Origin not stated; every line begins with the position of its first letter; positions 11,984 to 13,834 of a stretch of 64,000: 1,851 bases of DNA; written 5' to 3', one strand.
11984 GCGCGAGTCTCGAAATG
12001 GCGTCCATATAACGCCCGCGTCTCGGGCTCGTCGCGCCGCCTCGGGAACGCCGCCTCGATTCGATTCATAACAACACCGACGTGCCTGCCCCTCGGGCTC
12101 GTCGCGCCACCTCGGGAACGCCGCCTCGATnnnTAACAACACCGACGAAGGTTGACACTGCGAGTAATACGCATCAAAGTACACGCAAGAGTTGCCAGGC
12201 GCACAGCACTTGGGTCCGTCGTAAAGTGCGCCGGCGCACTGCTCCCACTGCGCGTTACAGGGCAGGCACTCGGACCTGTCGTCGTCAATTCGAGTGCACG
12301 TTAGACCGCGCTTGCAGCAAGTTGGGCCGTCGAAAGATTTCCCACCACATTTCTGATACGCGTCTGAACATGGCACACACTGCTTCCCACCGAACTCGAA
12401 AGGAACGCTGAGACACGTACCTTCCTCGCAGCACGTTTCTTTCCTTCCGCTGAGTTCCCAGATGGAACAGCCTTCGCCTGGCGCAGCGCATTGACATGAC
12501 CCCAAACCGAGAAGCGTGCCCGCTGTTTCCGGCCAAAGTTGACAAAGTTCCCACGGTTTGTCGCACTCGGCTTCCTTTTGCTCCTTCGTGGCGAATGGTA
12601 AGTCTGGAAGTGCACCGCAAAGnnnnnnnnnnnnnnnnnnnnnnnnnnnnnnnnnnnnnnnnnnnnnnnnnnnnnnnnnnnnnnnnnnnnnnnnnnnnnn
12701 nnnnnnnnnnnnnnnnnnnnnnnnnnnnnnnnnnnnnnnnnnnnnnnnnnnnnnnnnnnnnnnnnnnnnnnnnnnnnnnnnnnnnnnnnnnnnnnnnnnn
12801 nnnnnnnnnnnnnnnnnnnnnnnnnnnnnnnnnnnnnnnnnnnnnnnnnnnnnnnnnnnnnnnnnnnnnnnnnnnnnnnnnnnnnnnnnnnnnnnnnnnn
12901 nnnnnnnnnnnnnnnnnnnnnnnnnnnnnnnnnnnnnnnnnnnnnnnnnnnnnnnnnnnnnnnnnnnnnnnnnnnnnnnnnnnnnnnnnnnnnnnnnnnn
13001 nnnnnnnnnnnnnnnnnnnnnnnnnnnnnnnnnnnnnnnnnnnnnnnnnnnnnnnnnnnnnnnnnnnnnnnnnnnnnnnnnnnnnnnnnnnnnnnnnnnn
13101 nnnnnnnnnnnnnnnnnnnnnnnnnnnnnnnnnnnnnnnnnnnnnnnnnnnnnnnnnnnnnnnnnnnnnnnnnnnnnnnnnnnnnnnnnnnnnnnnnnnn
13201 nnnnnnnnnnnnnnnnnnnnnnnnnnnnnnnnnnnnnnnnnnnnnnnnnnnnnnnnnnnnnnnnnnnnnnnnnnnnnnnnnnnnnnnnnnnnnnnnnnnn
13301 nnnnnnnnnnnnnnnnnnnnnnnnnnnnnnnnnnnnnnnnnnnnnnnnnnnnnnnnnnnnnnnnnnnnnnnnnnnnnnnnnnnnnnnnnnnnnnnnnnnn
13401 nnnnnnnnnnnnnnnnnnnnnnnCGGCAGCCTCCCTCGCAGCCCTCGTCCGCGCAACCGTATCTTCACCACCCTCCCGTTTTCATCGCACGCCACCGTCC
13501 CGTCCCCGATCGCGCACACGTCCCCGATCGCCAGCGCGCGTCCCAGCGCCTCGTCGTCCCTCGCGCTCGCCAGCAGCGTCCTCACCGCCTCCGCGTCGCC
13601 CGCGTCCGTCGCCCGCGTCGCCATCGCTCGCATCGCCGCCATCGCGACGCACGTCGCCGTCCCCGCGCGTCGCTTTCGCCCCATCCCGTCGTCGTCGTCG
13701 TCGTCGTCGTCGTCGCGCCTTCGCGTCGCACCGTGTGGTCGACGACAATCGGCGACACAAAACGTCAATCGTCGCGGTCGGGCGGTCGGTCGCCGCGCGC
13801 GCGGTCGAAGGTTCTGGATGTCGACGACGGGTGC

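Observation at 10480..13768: Tandem pair: anchored PHB-depolymerase-like esterase and plant-type LRR ectodomain fused to two fungal-type CBM1 modules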

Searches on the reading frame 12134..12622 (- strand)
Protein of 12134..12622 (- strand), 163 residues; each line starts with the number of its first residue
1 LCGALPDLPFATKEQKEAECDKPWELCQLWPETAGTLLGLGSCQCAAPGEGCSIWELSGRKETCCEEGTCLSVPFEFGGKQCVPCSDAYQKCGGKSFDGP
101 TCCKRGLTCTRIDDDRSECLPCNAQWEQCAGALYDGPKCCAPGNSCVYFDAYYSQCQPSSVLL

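Call 40: search_protein_representatives(protein=window:12134-12622:-)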
Query: 163 residues. Proteins with E-value up to 0.001 (for the whole library): 521; up to 1e-10: 90; up to 1e-30: 8. The best 150 are listed.
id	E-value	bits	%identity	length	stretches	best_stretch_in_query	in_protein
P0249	1.9e-74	265.9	43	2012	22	88-160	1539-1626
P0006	2.0e-50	187.6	56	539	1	1-159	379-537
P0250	3.2e-50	186.9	48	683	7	86-160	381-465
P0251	1.0e-47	178.7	40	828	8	83-159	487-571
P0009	1.1e-46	175.3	55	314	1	1-158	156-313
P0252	1.8e-41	158.3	38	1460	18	80-139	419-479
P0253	4.6e-34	134.2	42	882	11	84-123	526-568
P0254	4.8e-33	130.8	28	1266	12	75-130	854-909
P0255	4.6e-27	111.3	40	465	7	122-158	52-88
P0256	7.7e-27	110.6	46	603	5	88-130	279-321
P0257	1.3e-26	109.8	46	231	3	84-161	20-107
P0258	1.6e-26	109.6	48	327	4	121-160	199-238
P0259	1.8e-25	106.2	44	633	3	1-158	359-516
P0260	5.3e-25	104.6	42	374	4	84-158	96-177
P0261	5.3e-24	101.4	38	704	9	61-161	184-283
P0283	3.8e-15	72.5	42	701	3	87-160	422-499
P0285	9.5e-15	71.2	42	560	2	83-159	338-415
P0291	4.4e-14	69.0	39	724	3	83-161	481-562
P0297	1.3e-13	67.5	39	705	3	83-159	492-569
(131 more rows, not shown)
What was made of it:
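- Tried and rejected: The modules are about 35 aa long and 40-50% identical to many fungal and protist modules (call 40), so a tree would be unresolved.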

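Call 43: search_protein_families(library=pfam, proteins=[P0291, P0259, P0249, P0252, P0253, P0254, P0297, P0283, P0285], max_evalue=0.001)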
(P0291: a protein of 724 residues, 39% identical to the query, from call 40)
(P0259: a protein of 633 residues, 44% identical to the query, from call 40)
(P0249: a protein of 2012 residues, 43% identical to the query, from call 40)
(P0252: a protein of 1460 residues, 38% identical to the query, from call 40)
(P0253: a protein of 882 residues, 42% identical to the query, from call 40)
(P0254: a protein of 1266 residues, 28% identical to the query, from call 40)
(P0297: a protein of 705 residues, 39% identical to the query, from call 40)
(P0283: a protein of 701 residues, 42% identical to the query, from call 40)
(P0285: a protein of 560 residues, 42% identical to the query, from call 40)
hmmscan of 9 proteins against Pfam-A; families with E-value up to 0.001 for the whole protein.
P0291 (724 aa): 4 families
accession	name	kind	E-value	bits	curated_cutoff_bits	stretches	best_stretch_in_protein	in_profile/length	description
PF00734.23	CBM_1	-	4e-20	71.8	20.6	3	526-551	1-26/29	Fungal cellulose binding domain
PF00560.39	LRR_1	-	1.5e-11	42.5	20.6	0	212-232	1-21/23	Leucine Rich Repeat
PF13855.12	LRR_8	-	3.4e-08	33.6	27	1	186-248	1-61/61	Leucine rich repeat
PF12799.13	LRR_4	-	1e-06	29.2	27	0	236-272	1-35/44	Leucine Rich repeats (2 copies)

P0259 (633 aa): 5 families
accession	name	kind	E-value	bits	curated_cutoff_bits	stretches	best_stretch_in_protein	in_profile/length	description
PF00734.23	CBM_1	-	1.2e-14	54.3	20.6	2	483-510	1-28/29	Fungal cellulose binding domain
PF13855.12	LRR_8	-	1.1e-13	51.2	27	1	191-238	14-60/61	Leucine rich repeat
PF00560.39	LRR_1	-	1.8e-11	42.3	20.6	0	254-271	1-18/23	Leucine Rich Repeat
PF12799.13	LRR_4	-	1.4e-08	35.1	27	0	227-265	1-39/44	Leucine Rich repeats (2 copies)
PF23598.1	LRR_14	-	4.5e-06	26.1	40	0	198-274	43-111/353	Leucine-rich repeat region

P0249 (2012 aa): 2 families
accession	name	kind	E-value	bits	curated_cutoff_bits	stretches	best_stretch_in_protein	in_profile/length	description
PF00734.23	CBM_1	-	2.3e-213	689.9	20.6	24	367-395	1-29/29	Fungal cellulose binding domain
PF03443.20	AA9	-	2.3e-49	168.6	27.8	1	48-225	26-200/207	Auxiliary Activity family 9 (formerly GH61)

P0252 (1460 aa): 1 family
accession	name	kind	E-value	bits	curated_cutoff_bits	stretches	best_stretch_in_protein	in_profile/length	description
PF00734.23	CBM_1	-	5.2e-109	356.1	20.6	15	917-939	1-23/29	Fungal cellulose binding domain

P0253 (882 aa): 2 families
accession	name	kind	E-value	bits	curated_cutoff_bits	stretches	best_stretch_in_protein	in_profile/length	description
PF00734.23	CBM_1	-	3.5e-128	417.5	20.6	11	533-561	1-29/29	Fungal cellulose binding domain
PF04886.17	PT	-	8.5e-05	22.5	26.2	1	462-494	2-34/36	PT disordered repeat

P0254 (1266 aa): 2 families
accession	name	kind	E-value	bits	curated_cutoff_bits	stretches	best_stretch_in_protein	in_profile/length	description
PF00734.23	CBM_1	-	4.8e-55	183.5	20.6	6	325-352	2-29/29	Fungal cellulose binding domain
PF17430.7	YqgC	-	5.3e-06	26.8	25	0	263-290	3-30/51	Uncharacterized YqgC-like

P0297 (705 aa): 2 families
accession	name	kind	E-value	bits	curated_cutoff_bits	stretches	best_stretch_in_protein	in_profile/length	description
PF00734.23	CBM_1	-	9e-32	109.1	20.6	4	608-634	3-29/29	Fungal cellulose binding domain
PF14295.12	PAN_4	-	0.00033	21.1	27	1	178-214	16-51/51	PAN domain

P0283 (701 aa): 2 families
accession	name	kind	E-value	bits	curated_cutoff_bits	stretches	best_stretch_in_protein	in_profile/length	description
PF00734.23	CBM_1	-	1.2e-31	108.7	20.6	4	464-492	1-29/29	Fungal cellulose binding domain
PF03330.24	DPBB_1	-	1.8e-06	28.5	28.8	1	81-132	9-70/83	Lytic transglycolase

P0285 (560 aa): 2 families
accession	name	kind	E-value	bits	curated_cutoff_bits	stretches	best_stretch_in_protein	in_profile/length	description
PF00734.23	CBM_1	-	6.4e-35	119.2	20.6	4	346-371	4-29/29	Fungal cellulose binding domain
PF14295.12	PAN_4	-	5.5e-06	26.8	27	1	26-60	18-51/51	PAN domain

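Call 72: find_encoding_contigs(protein=P0291, flank=6000, max_places=3)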
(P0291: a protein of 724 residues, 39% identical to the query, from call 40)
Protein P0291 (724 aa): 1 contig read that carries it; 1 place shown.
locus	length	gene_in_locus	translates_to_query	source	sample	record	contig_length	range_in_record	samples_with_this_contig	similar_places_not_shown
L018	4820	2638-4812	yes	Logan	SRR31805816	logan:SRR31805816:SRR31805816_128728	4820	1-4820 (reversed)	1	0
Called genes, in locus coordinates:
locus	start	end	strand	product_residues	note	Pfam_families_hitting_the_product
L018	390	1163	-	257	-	-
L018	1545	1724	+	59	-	-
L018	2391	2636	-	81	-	-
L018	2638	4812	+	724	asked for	PF12799:LRR_4 (faint), PF00560:LRR_1 (faint), PF13855:LRR_8 (weak), PF00734:CBM_1 (weak)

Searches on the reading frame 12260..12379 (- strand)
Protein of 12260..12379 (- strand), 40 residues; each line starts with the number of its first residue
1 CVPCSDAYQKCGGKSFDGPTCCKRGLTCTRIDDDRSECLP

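Call 57: search_protein_families(library=pfam, proteins=[window:12260-12379:-], max_evalue=10)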
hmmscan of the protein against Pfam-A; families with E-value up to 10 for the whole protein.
seq(40 aa): 1 family
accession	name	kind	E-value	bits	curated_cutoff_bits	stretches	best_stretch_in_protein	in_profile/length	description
PF00734.23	CBM_1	-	4.2e-10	39.8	20.6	1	7-33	1-27/29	Fungal cellulose binding domain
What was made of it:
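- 12266..12370 (-): CBM1 module 1 (6 Cys). The flat-face aromatics are degenerate: Y442 kept, YY replaced by D/R. Pfam CBM_1 39.8 bits alone (call 57).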

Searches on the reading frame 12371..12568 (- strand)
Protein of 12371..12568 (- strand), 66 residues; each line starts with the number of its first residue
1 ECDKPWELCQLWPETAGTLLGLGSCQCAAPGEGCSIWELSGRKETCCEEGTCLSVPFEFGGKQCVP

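Call 57: search_protein_families(library=pfam, proteins=[window:12371-12568:-], max_evalue=10)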
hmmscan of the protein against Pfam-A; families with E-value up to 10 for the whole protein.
seq(66 aa): 0 families
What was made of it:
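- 12374..12568 (-): Cys-rich linker (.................), family-specific. No Pfam hit (call 57).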

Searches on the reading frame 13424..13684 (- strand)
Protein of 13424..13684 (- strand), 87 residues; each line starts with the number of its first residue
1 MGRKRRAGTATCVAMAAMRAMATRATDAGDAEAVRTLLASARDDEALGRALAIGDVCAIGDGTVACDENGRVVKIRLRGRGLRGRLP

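Call 57: search_protein_families(library=pfam, proteins=[window:13424-13684:-], max_evalue=10)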
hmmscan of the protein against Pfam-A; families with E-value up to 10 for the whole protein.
seq(87 aa): 3 families
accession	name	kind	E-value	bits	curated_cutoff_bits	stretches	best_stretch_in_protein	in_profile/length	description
PF10809.13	DUF2732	-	0.023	15.1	25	1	18-53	1-36/75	Protein of unknown function (DUF2732)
PF19944.4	DUF6406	-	0.13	13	26.9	1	21-63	20-62/84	Family of unknown function (DUF6406)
PF14087.12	DUF4267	-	0.18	12.2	27.8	1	15-71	35-88/110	Domain of unknown function (DUF4267)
